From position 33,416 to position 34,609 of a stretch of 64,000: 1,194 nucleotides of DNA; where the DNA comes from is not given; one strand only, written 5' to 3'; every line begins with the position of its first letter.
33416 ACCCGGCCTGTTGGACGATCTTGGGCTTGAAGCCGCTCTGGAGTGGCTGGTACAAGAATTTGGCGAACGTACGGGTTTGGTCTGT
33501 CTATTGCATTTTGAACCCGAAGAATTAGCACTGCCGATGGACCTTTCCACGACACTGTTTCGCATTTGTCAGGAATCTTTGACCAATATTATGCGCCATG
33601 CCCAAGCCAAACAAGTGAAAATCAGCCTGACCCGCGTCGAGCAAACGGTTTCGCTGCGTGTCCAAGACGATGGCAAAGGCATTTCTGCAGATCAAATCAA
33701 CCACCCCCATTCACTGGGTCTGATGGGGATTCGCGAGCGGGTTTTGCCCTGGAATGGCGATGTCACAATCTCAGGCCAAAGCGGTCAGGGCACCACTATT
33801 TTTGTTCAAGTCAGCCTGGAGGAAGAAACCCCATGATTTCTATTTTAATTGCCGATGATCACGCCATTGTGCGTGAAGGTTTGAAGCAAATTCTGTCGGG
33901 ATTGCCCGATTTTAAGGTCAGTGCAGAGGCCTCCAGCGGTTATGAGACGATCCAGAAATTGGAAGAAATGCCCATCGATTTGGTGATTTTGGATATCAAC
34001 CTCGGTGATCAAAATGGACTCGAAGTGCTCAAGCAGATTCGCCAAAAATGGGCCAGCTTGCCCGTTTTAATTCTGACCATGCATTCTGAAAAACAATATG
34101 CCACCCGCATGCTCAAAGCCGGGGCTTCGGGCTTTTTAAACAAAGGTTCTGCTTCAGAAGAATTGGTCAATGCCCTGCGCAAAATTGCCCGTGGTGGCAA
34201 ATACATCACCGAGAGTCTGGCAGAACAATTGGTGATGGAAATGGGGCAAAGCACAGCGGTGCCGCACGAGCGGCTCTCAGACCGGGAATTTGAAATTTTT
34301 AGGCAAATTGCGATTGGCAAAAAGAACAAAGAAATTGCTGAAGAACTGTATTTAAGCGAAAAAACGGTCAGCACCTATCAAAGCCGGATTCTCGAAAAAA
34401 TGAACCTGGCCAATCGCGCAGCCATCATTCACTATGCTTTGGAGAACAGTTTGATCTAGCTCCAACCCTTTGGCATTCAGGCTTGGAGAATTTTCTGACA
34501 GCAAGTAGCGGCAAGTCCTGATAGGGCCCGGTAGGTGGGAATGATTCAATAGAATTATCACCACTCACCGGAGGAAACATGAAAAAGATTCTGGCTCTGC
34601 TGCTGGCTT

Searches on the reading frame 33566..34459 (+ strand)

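Call 83: search_protein_families(library=pfam, proteins=[window:33566-34459:+], max_evalue=0.001)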
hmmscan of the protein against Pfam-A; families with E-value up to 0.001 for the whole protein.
window:33566-34459:+ (297 aa): 3 families
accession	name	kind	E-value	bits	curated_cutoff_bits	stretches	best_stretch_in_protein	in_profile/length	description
PF00072.30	Response_reg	-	9.9e-31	106.6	30.2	1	93-204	1-110/111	Response regulator receiver domain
PF00196.25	GerE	-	1e-20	73.6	23.5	1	236-291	2-57/57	Bacterial regulatory proteins, luxR family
PF08281.18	Sigma70_r4_2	-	0.00038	20.5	25.7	1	235-279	9-54/54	Sigma-70, region 4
